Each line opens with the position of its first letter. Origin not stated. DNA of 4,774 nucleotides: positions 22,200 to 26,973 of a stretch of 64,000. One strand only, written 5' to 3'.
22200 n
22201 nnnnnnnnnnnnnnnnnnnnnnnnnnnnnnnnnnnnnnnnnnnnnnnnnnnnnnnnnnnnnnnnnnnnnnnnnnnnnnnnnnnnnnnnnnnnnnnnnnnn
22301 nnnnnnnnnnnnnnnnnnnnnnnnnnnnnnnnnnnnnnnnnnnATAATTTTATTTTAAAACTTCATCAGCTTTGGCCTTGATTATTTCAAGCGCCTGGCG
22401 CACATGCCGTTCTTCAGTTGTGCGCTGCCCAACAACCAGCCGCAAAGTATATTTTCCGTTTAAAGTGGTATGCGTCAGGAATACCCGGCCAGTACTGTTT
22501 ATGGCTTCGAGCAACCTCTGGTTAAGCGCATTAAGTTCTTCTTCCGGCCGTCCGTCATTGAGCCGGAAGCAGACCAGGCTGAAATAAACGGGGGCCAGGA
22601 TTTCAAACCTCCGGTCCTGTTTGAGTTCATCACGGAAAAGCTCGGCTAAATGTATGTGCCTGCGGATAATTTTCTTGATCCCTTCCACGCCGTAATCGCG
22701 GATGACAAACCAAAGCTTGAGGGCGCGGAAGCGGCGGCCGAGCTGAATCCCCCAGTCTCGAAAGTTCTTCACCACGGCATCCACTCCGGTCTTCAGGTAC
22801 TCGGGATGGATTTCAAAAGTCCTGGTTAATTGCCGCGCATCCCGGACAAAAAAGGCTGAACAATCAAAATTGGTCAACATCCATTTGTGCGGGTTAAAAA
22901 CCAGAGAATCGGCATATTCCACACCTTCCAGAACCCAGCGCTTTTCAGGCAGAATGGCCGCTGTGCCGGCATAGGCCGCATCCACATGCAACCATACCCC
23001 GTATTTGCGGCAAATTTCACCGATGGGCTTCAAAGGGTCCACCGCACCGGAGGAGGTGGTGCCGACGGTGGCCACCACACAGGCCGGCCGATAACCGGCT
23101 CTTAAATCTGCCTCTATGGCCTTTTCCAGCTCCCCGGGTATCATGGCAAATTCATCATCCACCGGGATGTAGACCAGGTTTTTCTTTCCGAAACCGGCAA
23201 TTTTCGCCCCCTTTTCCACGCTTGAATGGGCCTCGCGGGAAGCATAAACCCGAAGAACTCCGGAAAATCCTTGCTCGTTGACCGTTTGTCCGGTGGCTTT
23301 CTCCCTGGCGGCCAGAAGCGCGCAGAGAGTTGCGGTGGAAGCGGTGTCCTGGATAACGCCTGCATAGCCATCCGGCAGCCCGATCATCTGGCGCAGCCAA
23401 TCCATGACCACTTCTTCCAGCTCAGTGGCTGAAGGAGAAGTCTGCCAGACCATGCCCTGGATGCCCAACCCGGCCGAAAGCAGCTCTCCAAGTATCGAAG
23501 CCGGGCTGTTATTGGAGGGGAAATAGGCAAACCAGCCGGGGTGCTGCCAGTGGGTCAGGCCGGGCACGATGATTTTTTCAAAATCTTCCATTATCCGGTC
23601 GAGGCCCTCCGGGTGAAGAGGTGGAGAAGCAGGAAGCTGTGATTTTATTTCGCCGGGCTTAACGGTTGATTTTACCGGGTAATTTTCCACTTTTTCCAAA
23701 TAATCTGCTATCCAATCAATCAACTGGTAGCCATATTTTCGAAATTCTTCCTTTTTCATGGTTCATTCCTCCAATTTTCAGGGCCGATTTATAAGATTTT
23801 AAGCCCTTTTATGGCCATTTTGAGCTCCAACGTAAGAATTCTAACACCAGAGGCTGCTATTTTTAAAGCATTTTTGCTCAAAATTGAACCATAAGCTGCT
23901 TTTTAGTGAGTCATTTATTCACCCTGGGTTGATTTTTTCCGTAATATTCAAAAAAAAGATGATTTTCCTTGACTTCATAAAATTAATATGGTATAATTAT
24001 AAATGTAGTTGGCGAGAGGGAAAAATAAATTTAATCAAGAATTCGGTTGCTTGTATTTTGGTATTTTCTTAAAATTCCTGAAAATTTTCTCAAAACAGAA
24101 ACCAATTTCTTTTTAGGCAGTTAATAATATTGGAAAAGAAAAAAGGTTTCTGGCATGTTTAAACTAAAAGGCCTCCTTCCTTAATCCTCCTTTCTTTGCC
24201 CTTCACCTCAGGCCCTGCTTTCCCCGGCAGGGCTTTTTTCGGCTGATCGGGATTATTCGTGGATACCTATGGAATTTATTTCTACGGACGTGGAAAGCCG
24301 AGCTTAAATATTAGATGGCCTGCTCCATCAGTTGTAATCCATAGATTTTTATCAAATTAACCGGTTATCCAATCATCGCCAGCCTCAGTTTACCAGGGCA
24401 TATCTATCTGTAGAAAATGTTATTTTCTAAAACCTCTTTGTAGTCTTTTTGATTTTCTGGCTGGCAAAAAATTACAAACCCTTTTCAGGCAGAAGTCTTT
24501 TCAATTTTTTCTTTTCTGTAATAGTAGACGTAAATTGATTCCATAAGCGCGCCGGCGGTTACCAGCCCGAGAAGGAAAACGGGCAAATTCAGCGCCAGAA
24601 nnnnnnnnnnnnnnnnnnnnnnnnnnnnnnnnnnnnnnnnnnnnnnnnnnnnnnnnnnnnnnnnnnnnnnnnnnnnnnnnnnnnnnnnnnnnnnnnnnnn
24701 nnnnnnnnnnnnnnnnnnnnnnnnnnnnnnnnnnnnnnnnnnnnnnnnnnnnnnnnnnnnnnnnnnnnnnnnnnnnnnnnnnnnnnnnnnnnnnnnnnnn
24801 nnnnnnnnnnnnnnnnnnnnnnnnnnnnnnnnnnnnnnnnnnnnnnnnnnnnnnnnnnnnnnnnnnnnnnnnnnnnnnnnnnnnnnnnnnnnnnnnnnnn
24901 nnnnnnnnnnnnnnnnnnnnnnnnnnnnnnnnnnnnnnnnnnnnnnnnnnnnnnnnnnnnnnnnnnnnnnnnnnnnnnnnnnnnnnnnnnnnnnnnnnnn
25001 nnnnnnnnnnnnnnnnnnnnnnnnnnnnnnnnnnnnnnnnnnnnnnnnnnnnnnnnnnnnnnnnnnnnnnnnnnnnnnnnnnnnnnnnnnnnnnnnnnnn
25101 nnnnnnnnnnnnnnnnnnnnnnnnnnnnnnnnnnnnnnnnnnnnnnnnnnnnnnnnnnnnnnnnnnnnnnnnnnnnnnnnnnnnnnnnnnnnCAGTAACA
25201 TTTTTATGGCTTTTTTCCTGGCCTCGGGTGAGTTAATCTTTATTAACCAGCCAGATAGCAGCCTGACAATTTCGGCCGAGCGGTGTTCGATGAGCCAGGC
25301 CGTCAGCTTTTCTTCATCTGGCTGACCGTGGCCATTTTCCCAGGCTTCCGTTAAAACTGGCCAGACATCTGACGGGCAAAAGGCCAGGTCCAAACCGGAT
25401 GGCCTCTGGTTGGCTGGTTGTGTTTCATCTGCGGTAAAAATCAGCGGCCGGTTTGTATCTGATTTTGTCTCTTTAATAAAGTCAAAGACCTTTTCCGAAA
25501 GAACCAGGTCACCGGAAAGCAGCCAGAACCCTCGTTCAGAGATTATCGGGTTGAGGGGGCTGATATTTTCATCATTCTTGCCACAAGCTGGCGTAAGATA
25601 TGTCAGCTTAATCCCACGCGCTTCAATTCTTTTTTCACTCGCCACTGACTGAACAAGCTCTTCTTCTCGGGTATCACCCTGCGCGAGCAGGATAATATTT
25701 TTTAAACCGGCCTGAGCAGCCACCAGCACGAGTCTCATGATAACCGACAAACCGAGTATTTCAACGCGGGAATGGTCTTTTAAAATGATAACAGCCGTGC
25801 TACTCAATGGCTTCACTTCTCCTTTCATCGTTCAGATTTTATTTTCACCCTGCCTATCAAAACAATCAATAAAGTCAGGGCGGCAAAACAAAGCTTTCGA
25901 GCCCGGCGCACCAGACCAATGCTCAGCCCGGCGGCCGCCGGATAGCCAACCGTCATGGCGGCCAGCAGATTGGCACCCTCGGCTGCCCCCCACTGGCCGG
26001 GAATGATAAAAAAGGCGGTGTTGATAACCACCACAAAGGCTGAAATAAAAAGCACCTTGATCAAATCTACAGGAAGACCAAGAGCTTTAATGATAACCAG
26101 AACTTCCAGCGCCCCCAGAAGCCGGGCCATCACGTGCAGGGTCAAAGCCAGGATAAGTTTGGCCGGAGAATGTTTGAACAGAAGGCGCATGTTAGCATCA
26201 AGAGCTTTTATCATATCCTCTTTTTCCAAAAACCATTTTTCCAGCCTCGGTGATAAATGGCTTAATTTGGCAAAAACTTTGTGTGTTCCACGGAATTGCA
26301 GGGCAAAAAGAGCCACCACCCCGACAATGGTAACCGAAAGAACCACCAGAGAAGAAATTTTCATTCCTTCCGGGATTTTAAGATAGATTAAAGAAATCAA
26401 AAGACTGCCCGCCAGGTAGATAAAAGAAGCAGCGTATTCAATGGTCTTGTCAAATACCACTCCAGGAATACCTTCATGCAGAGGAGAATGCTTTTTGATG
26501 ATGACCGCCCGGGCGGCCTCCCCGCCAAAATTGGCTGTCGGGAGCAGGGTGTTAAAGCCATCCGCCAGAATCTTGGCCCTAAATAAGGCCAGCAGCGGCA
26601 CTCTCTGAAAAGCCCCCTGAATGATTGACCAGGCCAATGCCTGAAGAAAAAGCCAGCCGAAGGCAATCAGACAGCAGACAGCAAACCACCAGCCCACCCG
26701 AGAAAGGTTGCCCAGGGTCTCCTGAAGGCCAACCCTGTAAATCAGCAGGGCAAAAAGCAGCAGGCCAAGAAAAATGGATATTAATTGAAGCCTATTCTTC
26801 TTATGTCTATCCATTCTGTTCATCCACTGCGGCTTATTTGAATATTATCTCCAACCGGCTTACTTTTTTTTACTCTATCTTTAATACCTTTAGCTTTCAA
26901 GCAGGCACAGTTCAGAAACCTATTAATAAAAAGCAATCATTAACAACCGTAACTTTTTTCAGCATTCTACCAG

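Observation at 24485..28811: Lipid head-group operon: degenerate-NTase/CDP-alcohol phosphatidyltransferase fusion, flippase-like UPF0104, and a large aromatic-rich secreted protein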

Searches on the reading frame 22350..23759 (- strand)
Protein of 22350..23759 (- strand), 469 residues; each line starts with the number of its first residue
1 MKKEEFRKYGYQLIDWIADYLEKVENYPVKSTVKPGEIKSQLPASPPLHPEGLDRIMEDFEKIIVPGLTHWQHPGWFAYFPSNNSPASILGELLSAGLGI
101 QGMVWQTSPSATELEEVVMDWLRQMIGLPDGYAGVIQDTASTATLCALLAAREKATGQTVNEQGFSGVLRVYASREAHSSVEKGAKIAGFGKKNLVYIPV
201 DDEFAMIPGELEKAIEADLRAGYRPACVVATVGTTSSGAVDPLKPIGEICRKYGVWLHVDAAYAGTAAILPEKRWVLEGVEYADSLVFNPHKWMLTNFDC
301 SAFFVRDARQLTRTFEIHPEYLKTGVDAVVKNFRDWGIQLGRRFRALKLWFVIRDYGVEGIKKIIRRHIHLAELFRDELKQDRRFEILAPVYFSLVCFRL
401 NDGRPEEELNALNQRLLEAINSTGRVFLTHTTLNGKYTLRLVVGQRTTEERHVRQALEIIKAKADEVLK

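Call 3: search_protein_families(library=pfam, proteins=[window:22350-23759:-], max_evalue=0.01)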
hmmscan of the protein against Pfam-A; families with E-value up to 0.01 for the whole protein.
window:22350-23759:- (469 aa): 5 families
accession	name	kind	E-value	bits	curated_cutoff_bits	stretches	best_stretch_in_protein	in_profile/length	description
PF00282.25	Pyridoxal_deC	-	6.4e-118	394.2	27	1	35-400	1-374/375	Pyridoxal-dependent decarboxylase conserved domain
PF00266.25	Aminotran_5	-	2.5e-07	30.5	21.5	1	171-263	92-178/371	Aminotransferase class-V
PF01212.27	Beta_elim_lyase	-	3.4e-07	30.3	27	1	106-329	29-215/288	Beta-eliminating lyase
PF05889.19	SepSecS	-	0.00014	21.2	21.1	1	175-264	108-195/389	O-phosphoseryl-tRNA(Sec) selenium transferase, SepSecS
PF00155.27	Aminotran_1_2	-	0.00042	20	19.7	1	170-268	93-193/361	Aminotransferase class I and II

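Call 4: search_protein_families(library=ncbifam, proteins=[window:22350-23759:-], max_evalue=0.01)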
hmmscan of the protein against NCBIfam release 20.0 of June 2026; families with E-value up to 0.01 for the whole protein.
window:22350-23759:- (469 aa): 10 families
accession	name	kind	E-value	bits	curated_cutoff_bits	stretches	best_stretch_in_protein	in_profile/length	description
NF052646.1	DABADecarRhbB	equivalog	2.4e-50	171.5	900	1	104-465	128-483/491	L-2,4-diaminobutyrate decarboxylase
TIGR03799.1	NOD_PanD_pyr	equivalog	8.2e-30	103.7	606.1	1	161-419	203-456/522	pyridoxal-dependent aspartate 1-decarboxylase PanP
TIGR03812.1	tyr_de_CO2_Arch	equivalog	1.1e-23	83.7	299.4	1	110-404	56-330/375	tyrosine decarboxylase MfnA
NF002748.0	PRK02769.1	equivalog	1.1e-14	54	305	1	111-382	63-313/382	histidine decarboxylase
TIGR01788.1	Glu-decarb-GAD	equivalog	2.7e-11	42.8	380.4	1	226-416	188-381/431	glutamate decarboxylase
TIGR03811.1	tyr_de_CO2_Ent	equivalog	5.7e-10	38.3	905.3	1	176-267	230-326/608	tyrosine decarboxylase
TIGR04343.1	egtE_PLP_lyase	equivalog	1.1e-05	24.4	400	1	123-264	64-183/370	ergothioneine biosynthesis PLP-dependent enzyme EgtE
TIGR01977.1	am_tr_V_EF2568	hypoth_equivalog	0.00032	19.8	377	1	196-313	115-220/376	cysteine desulfurase family protein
TIGR03531.1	selenium_SpcS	equivalog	0.0025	16.5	224.85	1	175-264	158-245/444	O-phosphoseryl-tRNA(Sec) selenium transferase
TIGR03403.1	nifS_epsilon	equivalog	0.0055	15.6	587.7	1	177-264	99-180/382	NifS family cysteine desulfurase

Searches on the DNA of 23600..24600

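Call 56: search_rna_families(source=window, start=23600, end=24600, threshold=evalue, max_evalue=1)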
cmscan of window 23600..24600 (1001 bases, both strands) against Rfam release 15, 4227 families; matches with E-value up to 1: 1.
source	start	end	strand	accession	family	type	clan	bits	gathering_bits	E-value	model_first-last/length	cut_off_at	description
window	24112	24210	+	RF00799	mir-354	Gene; miRNA;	-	20.4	50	0.16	1-109/109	no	mir-354 microRNA precursor family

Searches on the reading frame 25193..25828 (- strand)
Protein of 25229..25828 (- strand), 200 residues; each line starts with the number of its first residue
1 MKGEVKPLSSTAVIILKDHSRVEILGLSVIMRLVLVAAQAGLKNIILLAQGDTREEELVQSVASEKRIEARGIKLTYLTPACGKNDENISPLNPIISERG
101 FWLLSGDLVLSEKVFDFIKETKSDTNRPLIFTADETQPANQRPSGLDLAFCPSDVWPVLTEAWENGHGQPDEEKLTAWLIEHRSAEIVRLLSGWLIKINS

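Call 34: search_solved_structures(query=A2, max_evalue=10, show_alignments=4)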
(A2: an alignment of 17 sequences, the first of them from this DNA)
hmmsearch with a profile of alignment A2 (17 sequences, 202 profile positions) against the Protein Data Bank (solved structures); distinct sequences matched with E-value up to 10: 4.
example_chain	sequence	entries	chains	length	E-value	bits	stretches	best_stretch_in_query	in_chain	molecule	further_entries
9x3r_M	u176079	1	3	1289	0.015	18.6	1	97-149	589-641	Long-tail fiber proximal subunit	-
8hhd_A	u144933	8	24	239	0.54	13.5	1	19-37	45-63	Nucleotidyl transferase | N-acetylmuramate alpha-1-phosphate uridylyltransferase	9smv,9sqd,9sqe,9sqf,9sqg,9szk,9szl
31ox_2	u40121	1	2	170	1.2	12.4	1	78-125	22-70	Acetyl-CoA decarbonylase/synthase complex subunit epsilon 2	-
2d9y_A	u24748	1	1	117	1.5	12.1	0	29-63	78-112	Pleckstrin homology domain-containing protein family A member 6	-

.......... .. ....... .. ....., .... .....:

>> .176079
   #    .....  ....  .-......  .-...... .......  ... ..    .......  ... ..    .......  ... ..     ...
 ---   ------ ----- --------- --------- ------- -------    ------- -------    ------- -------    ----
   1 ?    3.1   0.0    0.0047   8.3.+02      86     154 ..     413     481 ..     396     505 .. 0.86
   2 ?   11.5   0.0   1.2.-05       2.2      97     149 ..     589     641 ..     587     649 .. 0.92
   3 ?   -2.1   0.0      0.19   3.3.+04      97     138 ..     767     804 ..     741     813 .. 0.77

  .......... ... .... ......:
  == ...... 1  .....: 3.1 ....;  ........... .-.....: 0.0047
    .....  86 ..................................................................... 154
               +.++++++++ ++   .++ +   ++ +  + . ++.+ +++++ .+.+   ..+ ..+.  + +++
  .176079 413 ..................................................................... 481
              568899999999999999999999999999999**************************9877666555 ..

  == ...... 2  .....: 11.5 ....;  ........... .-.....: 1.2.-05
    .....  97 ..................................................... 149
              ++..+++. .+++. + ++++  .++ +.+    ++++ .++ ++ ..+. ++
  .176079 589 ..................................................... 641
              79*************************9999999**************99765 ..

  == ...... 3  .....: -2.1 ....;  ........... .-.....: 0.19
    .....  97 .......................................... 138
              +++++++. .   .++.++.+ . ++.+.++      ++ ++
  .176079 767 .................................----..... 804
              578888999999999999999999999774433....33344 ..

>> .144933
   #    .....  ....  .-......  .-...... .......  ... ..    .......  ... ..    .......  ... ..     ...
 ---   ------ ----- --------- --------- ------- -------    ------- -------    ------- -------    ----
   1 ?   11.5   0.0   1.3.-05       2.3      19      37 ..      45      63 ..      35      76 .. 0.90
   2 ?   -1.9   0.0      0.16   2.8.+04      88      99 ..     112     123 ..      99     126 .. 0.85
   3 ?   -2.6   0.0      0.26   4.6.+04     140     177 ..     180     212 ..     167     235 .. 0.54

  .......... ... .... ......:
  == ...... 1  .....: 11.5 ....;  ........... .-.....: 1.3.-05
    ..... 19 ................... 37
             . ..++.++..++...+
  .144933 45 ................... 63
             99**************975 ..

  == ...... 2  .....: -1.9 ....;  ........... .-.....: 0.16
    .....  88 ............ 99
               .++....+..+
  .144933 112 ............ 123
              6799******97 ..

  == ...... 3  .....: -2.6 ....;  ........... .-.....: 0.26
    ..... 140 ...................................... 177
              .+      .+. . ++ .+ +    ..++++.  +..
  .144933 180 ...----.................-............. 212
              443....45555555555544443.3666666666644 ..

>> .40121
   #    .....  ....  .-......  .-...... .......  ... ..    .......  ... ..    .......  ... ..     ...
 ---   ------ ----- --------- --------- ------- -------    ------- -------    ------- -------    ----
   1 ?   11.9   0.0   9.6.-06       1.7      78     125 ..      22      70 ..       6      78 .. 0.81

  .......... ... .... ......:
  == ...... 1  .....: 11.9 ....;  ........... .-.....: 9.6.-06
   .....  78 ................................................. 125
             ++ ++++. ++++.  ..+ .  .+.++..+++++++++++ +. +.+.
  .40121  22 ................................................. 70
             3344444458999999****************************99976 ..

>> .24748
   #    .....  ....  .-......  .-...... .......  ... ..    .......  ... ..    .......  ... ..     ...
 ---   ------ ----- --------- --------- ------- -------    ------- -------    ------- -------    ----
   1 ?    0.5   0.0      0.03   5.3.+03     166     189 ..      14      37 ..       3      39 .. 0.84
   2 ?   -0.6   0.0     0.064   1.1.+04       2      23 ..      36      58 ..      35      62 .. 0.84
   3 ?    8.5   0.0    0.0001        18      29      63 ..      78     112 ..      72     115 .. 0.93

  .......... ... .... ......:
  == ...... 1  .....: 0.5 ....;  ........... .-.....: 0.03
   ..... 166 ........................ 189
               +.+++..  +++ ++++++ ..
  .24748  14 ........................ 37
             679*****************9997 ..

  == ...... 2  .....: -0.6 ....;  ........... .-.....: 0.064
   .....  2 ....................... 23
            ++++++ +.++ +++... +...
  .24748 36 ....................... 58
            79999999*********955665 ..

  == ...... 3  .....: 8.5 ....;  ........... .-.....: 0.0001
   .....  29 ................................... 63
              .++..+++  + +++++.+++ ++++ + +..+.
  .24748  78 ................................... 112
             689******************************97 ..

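Call 36: search_protein_representatives(protein=window:25229-25828:-)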
Query: 200 residues. Proteins with E-value up to 0.001 (for the whole library): 11; up to 1e-10: 3; up to 1e-30: 1. The best 11 are listed.
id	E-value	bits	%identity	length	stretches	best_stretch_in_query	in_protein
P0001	4.7e-107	372.3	89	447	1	1-200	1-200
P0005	4.8e-18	81.9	33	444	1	11-162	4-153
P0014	1.0e-12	64.5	31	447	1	11-185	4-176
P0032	4.4e-08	49.4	62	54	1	10-59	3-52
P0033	5.8e-07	45.8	39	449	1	12-119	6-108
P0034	6.5e-06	42.3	28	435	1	13-169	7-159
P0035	5.5e-05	39.3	31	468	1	17-140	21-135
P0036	1.6e-04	37.8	31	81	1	12-79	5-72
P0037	2.6e-04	37.1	29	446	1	7-164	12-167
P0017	3.0e-04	36.9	27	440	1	11-136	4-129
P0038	6.2e-04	35.9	31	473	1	23-131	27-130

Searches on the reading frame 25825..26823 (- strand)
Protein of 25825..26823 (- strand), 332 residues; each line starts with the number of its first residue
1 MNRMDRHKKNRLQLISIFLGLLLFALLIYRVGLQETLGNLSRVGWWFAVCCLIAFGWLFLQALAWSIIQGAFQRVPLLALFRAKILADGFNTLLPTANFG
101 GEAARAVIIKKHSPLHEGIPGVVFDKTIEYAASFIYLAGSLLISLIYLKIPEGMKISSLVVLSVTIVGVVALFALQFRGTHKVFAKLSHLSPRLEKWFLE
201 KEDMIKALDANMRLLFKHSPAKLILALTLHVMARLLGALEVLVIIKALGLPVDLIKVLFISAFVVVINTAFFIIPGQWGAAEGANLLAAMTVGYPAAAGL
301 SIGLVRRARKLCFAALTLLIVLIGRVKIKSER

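Call 3: search_protein_families(library=pfam, proteins=[window:25825-26823:-], max_evalue=0.01)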
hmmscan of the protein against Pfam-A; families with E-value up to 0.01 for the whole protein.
window:25825-26823:- (332 aa): 1 family
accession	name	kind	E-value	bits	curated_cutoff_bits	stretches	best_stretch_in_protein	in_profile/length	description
PF03706.18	LPG_synthase_TM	-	1.8e-27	97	33.4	1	14-314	2-298/302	Lysylphosphatidylglycerol synthase TM region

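Call 4: search_protein_families(library=ncbifam, proteins=[window:25825-26823:-], max_evalue=0.01)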
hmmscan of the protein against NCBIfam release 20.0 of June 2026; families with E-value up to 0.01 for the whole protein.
window:25825-26823:- (332 aa): 2 families
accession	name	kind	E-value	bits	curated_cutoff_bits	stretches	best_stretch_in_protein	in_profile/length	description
TIGR03476.1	HpnL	subfamily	2.8e-37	128.7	195.65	1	11-320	3-313/318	putative membrane protein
TIGR00374.1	TIGR00374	subfamily_domain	5.1e-14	52.4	43.2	1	18-304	2-292/323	flippase-like domain-containing protein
